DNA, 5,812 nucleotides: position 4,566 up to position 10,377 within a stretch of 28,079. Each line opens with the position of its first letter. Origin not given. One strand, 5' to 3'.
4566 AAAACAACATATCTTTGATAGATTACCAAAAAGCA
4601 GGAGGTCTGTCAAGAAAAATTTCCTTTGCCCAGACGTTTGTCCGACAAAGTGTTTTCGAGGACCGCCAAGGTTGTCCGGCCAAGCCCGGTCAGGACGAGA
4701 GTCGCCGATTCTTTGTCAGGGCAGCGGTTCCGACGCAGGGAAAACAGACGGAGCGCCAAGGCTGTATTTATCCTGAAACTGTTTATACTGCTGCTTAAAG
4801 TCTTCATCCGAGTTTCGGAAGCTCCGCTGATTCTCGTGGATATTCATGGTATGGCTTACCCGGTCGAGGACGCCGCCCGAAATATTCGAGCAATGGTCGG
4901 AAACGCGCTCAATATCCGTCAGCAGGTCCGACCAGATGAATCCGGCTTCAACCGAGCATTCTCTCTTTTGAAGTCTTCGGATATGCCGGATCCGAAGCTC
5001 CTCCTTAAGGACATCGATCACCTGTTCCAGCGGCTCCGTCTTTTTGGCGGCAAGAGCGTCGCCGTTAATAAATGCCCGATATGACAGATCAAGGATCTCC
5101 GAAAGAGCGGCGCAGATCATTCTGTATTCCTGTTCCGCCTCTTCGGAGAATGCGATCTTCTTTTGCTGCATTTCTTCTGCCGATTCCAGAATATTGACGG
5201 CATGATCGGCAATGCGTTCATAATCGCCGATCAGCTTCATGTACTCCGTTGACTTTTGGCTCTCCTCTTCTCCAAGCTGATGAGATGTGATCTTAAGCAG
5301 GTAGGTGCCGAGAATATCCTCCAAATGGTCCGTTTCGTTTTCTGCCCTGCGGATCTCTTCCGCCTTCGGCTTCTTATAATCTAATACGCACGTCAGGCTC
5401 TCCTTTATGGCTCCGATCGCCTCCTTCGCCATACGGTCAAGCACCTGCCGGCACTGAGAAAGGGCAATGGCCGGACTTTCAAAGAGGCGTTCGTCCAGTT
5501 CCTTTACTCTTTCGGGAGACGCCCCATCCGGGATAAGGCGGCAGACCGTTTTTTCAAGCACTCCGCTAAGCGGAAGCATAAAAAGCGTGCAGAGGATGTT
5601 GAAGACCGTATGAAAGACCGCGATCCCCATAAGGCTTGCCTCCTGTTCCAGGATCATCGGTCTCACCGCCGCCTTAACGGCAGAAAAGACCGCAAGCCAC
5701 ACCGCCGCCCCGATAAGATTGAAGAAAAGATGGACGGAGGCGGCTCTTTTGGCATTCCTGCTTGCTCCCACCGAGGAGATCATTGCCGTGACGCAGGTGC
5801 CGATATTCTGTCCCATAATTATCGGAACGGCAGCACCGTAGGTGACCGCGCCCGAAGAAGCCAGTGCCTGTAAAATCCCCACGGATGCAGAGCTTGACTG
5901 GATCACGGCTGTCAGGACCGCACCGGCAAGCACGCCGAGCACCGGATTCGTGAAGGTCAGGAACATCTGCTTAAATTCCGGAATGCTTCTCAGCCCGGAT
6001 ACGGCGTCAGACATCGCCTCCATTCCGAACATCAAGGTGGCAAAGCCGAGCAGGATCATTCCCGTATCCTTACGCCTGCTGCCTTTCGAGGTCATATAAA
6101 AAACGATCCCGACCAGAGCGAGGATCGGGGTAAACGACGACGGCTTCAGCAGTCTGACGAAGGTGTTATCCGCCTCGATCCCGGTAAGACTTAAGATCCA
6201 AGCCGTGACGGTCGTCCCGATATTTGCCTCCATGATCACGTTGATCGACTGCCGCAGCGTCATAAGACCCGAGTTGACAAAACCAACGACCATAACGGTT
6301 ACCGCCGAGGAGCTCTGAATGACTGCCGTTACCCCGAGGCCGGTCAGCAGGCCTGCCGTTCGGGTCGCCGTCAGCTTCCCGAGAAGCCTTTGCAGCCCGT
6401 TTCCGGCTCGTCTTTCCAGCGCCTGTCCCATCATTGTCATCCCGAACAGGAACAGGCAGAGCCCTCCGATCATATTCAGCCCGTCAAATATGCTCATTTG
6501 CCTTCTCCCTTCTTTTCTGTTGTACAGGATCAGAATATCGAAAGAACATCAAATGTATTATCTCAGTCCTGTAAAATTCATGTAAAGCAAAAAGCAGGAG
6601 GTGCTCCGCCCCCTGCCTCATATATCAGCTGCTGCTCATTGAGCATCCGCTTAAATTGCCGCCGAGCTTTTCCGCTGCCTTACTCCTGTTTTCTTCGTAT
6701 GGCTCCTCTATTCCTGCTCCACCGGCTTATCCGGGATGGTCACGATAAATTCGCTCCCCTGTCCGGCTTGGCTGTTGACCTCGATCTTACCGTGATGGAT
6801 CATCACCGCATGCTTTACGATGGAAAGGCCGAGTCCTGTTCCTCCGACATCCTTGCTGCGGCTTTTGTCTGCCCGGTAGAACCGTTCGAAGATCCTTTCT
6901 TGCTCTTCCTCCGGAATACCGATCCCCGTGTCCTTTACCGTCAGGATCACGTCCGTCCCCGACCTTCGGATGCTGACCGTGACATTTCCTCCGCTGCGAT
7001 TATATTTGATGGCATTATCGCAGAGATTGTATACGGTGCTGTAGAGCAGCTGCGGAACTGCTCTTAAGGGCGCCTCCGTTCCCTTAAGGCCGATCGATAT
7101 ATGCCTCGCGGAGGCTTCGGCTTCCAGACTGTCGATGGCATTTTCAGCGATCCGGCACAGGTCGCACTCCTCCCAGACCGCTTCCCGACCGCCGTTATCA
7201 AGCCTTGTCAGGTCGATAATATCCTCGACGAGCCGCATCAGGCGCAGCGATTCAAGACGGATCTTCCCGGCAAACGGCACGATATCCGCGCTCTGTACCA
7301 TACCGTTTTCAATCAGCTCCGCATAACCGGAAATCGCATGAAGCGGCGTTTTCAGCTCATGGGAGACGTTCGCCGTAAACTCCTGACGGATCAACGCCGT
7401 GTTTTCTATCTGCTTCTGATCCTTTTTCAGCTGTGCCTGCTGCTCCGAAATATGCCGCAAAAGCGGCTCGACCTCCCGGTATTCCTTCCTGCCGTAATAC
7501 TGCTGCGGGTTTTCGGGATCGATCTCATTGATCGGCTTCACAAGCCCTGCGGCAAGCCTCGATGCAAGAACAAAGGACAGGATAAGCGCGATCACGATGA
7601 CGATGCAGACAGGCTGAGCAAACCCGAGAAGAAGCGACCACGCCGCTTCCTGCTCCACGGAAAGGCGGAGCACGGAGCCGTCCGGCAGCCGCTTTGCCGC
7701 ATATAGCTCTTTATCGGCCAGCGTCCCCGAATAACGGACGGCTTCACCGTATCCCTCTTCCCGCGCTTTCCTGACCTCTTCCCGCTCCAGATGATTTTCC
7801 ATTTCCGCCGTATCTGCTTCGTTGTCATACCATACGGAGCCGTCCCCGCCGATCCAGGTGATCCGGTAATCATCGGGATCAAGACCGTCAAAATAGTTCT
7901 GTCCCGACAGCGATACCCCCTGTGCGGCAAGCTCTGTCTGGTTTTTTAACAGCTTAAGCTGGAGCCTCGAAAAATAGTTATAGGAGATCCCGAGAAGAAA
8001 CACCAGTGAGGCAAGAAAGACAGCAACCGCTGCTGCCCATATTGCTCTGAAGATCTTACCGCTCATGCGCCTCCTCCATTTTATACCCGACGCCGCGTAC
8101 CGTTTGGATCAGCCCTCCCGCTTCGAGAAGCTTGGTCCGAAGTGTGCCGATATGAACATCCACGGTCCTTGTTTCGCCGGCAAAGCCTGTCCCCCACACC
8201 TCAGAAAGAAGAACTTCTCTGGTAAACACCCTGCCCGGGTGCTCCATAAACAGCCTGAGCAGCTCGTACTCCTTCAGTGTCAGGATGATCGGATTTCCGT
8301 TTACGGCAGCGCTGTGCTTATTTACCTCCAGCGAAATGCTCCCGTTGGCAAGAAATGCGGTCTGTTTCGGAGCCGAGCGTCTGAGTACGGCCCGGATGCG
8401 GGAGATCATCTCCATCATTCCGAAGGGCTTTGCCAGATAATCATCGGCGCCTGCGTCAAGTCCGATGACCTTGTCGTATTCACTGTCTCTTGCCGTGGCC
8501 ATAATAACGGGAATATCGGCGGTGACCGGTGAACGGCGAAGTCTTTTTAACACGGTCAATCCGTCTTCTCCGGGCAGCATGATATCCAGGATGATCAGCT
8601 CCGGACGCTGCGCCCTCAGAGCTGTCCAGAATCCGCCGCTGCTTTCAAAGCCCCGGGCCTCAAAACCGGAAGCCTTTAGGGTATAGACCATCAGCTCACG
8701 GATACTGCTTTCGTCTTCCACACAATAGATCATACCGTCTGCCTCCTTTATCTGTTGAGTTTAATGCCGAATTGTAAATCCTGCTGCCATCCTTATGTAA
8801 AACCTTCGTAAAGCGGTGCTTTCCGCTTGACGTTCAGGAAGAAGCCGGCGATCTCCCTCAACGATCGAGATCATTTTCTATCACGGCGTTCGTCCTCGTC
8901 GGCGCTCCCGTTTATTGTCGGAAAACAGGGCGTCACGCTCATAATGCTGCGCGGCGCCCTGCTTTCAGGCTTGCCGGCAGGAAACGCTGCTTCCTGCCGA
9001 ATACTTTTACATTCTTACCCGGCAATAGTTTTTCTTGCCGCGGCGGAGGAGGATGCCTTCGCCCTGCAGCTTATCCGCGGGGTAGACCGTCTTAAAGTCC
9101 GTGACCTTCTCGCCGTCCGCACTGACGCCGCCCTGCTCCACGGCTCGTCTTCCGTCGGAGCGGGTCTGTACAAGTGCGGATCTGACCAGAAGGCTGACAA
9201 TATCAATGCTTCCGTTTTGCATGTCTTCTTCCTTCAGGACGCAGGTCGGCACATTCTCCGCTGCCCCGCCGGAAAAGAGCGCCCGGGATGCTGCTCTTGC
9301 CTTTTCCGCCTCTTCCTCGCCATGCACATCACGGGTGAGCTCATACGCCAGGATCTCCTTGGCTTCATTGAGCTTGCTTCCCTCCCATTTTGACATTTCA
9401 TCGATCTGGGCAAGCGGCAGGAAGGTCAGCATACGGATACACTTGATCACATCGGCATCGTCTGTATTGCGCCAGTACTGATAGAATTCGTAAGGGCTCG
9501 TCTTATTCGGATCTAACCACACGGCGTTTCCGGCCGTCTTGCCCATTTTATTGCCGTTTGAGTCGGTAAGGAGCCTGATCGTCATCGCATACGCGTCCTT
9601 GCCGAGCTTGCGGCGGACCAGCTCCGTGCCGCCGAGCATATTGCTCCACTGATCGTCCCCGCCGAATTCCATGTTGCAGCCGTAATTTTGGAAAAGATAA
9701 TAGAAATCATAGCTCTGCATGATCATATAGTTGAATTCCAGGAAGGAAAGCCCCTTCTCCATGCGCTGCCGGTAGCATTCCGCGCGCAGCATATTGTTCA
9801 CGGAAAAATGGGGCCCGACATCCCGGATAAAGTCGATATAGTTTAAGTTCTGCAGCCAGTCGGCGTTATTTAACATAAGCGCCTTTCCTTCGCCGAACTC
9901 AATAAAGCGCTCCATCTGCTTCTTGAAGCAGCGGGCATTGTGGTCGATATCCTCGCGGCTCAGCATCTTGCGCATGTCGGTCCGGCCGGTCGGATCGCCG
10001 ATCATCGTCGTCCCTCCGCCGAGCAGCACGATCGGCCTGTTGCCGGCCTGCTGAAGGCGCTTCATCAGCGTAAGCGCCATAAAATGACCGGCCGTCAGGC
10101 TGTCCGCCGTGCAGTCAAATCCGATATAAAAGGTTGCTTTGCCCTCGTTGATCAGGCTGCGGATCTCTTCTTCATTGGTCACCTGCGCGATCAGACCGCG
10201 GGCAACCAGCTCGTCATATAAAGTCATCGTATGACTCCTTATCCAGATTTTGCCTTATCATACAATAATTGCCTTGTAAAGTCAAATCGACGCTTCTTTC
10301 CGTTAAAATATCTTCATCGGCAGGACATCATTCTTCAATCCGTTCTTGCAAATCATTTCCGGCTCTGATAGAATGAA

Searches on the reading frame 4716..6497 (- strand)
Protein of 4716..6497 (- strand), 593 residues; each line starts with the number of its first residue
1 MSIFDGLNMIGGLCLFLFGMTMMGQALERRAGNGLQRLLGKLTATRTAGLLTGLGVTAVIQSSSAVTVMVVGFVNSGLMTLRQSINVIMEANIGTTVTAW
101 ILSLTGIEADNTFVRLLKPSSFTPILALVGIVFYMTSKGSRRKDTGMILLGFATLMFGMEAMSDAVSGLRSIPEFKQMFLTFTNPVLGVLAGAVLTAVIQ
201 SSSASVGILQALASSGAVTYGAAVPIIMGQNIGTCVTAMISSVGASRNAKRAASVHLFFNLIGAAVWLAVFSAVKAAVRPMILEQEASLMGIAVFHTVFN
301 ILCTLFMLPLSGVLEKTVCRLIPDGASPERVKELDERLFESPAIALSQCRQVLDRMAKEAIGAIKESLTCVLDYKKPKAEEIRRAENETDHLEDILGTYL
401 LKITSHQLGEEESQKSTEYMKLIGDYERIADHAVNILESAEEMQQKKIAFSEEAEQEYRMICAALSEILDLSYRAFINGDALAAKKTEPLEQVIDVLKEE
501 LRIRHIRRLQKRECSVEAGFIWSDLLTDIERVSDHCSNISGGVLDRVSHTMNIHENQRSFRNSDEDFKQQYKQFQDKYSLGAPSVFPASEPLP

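Call 74: search_protein_families(library=pfam, proteins=[window:4716-6497:-], max_evalue=0.00001)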
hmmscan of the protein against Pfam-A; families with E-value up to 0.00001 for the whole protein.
window:4716-6497:- (593 aa): 2 families
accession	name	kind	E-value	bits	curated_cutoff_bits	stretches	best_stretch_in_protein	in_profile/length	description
PF02690.20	Na_Pi_cotrans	-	6.2e-62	208.1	29.1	2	15-163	1-136/137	Na+/Pi-cotransporter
PF01895.24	PhoU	-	1.2e-27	96.5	23.5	2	353-439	1-88/89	PhoU domain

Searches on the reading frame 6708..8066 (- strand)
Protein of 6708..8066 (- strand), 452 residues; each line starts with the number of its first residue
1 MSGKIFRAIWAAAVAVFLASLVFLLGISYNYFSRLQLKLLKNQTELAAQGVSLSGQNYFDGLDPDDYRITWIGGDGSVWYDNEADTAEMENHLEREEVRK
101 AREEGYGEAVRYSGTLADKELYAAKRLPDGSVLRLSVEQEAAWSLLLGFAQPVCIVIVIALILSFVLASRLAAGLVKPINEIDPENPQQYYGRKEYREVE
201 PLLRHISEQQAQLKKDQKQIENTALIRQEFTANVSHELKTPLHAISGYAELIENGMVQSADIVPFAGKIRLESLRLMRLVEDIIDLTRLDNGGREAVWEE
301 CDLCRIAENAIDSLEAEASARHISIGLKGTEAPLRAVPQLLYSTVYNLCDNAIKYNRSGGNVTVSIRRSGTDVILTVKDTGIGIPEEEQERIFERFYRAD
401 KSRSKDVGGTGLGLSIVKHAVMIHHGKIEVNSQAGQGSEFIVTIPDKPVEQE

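Call 74: search_protein_families(library=pfam, proteins=[window:6708-8066:-], max_evalue=0.00001)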
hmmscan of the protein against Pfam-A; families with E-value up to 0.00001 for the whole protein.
window:6708-8066:- (452 aa): 2 families
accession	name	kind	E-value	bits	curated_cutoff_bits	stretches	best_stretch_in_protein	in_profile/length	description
PF02518.31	HATPase_c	-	1.1e-31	110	26.4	1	338-447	3-110/111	Histidine kinase-, DNA gyrase B-, and HSP90-like ATPase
PF00512.31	HisKA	-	6.4e-17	61.8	26.9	1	227-292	2-66/66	His Kinase A (phospho-acceptor) domain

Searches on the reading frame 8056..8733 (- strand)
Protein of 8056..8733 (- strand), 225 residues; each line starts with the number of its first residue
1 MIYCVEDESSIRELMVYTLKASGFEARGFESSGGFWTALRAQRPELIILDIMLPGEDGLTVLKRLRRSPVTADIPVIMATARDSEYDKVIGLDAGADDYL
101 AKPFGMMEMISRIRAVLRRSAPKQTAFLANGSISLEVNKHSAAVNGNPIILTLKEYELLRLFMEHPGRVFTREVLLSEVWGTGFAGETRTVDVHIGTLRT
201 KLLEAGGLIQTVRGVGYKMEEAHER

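Call 74: search_protein_families(library=pfam, proteins=[window:8056-8733:-], max_evalue=0.00001)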
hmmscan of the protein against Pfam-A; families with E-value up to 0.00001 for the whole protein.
window:8056-8733:- (225 aa): 2 families
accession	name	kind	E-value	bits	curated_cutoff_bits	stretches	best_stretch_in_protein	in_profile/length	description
PF00486.34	Trans_reg_C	-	3.5e-27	94.7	26.2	1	146-219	1-77/77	Transcriptional regulatory protein, C terminal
PF00072.30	Response_reg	-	1.4e-25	90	30.2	1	2-114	1-111/111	Response regulator receiver domain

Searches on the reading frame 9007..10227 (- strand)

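Call 74: search_protein_families(library=pfam, proteins=[window:9007-10227:-], max_evalue=0.00001)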
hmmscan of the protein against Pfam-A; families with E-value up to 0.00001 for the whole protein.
window:9007-10227:- (406 aa): 2 families
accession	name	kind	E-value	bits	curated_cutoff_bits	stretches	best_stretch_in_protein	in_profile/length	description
PF00579.31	tRNA-synt_1b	-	3.1e-79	266.8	21.1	1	28-319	3-292/292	tRNA synthetases class I (W and Y)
PF22421.1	SYY_C-terminal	-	8.9e-14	51.6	27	1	323-403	6-82/83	Tyrosine--tRNA ligase SYY-like C-terminal domain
